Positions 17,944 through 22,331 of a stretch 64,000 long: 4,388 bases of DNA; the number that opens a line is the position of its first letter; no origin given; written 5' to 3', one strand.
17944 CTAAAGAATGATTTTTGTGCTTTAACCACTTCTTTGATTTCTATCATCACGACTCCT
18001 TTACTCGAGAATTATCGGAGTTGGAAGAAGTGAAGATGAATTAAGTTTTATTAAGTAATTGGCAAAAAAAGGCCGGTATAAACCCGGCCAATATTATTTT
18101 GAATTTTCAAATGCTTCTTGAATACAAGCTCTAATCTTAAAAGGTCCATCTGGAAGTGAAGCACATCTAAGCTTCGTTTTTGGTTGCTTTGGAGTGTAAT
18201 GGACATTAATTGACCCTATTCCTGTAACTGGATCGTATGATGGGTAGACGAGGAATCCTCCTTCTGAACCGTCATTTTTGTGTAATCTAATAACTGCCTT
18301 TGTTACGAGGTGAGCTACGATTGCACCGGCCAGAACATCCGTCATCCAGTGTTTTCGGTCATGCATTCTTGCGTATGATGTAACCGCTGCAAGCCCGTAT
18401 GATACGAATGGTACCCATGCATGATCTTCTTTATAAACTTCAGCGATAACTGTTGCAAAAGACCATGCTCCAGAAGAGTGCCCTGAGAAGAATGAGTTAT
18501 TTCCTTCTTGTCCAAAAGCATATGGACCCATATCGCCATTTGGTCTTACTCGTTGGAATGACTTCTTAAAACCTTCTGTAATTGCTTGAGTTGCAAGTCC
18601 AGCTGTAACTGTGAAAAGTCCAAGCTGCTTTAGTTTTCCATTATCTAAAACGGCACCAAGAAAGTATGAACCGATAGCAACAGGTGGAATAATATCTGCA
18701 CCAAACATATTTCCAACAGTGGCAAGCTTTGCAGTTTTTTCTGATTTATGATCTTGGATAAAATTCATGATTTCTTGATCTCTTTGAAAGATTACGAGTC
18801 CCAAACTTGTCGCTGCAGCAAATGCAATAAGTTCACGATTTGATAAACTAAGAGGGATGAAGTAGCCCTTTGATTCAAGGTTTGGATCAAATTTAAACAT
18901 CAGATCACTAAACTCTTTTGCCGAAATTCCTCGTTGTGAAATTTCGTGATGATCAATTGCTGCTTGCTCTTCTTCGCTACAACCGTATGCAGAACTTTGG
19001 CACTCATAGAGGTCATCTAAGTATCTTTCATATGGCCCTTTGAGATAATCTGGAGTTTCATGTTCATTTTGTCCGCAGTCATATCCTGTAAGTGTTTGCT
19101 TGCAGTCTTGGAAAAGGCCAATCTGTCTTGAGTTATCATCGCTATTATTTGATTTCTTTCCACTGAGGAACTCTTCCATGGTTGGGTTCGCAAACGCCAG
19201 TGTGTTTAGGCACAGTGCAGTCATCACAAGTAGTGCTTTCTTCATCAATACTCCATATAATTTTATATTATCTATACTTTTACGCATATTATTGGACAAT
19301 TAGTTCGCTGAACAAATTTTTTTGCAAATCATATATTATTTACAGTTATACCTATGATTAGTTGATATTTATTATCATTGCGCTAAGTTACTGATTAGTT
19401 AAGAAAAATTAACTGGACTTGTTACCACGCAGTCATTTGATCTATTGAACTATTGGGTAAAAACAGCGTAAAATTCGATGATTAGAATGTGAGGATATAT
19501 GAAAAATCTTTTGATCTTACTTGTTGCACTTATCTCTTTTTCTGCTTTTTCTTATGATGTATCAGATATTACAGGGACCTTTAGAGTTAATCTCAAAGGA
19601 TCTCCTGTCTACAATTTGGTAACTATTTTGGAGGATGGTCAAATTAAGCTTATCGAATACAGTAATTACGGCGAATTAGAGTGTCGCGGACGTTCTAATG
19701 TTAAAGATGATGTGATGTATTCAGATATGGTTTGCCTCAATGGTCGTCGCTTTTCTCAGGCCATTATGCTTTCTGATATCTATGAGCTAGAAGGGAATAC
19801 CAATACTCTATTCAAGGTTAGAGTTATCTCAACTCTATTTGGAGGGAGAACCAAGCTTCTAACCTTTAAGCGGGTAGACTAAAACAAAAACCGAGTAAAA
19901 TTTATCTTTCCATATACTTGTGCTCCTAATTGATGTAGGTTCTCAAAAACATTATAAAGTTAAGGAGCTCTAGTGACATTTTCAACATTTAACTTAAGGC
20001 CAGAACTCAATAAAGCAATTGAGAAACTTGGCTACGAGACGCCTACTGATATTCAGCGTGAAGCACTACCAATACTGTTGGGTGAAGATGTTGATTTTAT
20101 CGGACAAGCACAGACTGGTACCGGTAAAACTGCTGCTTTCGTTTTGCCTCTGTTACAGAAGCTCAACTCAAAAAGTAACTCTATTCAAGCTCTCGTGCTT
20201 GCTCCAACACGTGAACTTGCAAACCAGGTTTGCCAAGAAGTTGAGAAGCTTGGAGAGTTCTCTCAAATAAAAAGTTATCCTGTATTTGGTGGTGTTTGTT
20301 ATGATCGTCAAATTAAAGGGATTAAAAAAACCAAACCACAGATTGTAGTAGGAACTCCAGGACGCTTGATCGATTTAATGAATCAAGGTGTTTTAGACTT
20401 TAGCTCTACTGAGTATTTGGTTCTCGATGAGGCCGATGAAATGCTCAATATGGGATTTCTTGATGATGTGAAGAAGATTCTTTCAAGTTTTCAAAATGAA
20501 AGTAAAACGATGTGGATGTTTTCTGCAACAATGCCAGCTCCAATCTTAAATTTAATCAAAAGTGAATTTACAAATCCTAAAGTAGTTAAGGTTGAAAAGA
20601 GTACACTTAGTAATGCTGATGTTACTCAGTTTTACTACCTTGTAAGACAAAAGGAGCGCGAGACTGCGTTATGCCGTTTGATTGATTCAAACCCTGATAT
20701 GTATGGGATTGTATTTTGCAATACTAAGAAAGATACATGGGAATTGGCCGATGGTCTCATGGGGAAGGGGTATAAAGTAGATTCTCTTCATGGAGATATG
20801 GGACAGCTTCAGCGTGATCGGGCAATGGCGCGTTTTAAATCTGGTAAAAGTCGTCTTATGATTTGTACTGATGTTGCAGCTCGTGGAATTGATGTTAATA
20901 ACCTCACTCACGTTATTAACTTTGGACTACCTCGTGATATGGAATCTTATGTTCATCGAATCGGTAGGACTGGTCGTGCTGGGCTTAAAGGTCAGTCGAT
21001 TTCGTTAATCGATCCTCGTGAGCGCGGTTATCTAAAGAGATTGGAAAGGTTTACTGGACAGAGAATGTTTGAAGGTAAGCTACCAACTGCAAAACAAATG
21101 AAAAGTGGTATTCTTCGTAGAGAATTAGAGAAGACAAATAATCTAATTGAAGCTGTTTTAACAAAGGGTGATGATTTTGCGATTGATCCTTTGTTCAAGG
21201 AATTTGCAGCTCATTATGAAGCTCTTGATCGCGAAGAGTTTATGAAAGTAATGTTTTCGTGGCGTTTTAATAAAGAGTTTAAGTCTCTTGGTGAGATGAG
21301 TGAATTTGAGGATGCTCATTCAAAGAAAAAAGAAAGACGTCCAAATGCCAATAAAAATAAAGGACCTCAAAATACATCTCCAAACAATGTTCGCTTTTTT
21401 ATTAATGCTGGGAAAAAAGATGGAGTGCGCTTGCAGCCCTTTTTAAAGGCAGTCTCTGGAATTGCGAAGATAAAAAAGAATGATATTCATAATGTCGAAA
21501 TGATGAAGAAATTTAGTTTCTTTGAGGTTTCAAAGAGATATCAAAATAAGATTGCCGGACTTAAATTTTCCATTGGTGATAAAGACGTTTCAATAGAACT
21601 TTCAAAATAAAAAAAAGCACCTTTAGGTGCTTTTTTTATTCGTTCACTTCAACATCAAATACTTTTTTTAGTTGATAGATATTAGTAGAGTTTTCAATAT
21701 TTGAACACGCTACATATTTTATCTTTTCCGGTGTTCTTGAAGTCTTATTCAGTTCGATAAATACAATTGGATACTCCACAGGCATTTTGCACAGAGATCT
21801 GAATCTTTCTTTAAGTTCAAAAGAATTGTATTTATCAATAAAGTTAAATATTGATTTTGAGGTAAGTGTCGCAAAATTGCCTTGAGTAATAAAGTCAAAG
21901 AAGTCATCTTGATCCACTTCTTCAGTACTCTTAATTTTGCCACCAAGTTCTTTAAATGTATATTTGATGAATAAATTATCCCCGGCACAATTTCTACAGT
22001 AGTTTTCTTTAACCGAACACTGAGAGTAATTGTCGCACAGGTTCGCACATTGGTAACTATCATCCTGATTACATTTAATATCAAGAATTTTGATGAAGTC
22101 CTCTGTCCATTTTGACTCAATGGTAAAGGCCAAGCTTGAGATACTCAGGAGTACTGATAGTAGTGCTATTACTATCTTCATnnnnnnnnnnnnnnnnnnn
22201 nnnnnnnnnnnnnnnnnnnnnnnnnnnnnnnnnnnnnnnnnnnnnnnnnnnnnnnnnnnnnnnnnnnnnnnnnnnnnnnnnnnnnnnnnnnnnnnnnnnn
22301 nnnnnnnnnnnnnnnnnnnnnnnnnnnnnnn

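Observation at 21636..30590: Seven consecutive signal-peptide ORFs, mostly without recognisable families: candidate undescribed secreted or surface system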

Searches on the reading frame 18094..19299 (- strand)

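Call 3: search_protein_families(library=pfam, proteins=[window:18094-19299:-], max_evalue=1)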
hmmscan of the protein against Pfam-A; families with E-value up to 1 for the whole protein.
window:18094-19299:- (401 aa): 3 families
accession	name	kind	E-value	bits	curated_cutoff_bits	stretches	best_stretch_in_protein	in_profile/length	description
PF01569.27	PAP2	-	4.1e-17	62.6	27.2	1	231-342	6-127/130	PAP2 superfamily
PF14360.12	PAP2_C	-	2.7e-06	28.3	27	1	271-333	7-69/74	PAP2 superfamily C-terminal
PF14378.12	PAP2_3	-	0.00042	20.6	27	1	263-332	120-187/190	PAP2 superfamily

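Call 4: search_protein_families(library=ncbifam, proteins=[window:18094-19299:-], max_evalue=1)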
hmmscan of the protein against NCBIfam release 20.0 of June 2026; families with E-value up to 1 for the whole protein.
window:18094-19299:- (401 aa): 4 families
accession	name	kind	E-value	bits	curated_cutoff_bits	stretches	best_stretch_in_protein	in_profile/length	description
NF047884.1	UdeprDiPSep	equivalog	0.00034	20.6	250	1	224-339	72-186/188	undecaprenyl-diphosphatase SepP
NF045654.1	APhasePhoC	equivalog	0.00057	19.5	430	1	241-342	129-229/248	acid phosphatase PhoC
NF007159.0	PRK09597.1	equivalog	0.0015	18.3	177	1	226-334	77-182/191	lipid A 1-phosphatase LpxE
NF008813.0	PRK11837.1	equivalog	0.045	13.7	229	1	240-333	74-164/202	undecaprenyl-diphosphate phosphatase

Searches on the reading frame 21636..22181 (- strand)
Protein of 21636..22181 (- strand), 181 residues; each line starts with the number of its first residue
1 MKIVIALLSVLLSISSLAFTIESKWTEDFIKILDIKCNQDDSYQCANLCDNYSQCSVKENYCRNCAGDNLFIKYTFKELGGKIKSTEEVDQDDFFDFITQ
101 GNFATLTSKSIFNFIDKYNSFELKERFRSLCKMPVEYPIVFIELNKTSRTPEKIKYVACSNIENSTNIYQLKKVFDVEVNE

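Call 3: search_protein_families(library=pfam, proteins=[window:21636-22181:-], max_evalue=1)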
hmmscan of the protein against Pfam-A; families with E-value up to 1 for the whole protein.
window:21636-22181:- (181 aa): 1 family
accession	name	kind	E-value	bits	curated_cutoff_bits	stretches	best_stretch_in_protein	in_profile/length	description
PF07803.16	GSG-1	-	0.0027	18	27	1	4-77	10-79/109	GSG1-like protein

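Call 4: search_protein_families(library=ncbifam, proteins=[window:21636-22181:-], max_evalue=1)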
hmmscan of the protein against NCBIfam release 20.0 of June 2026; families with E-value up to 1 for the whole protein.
window:21636-22181:- (181 aa): 0 families

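Call 55: search_solved_structures(query=A7, max_evalue=10)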
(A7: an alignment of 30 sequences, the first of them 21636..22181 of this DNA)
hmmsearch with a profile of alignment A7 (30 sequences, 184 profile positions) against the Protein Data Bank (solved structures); distinct sequences matched with E-value up to 10: 11.
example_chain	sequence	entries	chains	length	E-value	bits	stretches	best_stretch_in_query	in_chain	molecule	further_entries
6e3s_B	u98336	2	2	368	0.34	13.5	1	110-135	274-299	Endothelial PAS domain-containing protein 1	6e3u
6e3t_B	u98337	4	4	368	0.35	13.4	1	110-135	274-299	Endothelial PAS domain-containing protein 1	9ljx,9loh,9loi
4zp4_B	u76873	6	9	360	0.39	13.3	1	110-135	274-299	Endothelial PAS domain-containing protein 1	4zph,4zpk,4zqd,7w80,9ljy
2a24_A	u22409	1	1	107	0.42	13.2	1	110-135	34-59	Endothelial PAS domain protein 1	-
1p97_A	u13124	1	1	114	0.44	13.1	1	110-135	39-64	Endothelial PAS domain protein 1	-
9i64_A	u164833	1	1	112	0.5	12.9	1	110-135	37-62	Endothelial PAS domain-containing protein 1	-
5tbm_A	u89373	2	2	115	0.51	12.9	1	110-135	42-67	Endothelial PAS domain-containing protein 1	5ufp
6x21_A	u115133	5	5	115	0.52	12.9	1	110-135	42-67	Endothelial PAS domain-containing protein 1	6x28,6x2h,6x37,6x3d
3f1n_A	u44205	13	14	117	0.54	12.8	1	110-135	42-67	Endothelial PAS domain-containing protein 1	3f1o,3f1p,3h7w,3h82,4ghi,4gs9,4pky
8ck3_A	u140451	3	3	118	0.55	12.8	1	110-135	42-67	Endothelial PAS domain-containing protein 1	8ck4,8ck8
8ben_A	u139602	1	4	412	0.61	12.6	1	124-179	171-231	Volume-regulated anion channel subunit LRRC8C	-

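Call 81: search_protein_families(library=phrogs, proteins=[window:21636-22181:-], max_evalue=0.01)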
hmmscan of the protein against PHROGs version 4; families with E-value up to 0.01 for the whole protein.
window:21636-22181:- (181 aa): 0 families

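Call 82: search_protein_families(library=padloc, proteins=[window:21636-22181:-], max_evalue=0.01)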
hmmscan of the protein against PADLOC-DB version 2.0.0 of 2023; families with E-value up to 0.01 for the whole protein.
window:21636-22181:- (181 aa): 0 families

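Call 99: search_protein_families(library=pfam, alignment_id=A7, max_evalue=0.01)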
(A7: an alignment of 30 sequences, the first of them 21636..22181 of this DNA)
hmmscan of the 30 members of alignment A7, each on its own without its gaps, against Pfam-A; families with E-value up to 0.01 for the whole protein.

A. member 1, window:21636-22181:- (181 aa): 1 family
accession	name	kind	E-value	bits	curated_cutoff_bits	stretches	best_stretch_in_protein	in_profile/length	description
PF07803.16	GSG-1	-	0.0027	18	27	1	4-77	10-79/109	GSG1-like protein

B. families by the number of members that match (of 30 scanned): 1 family
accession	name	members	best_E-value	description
PF07803.16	GSG-1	1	0.0027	GSG1-like protein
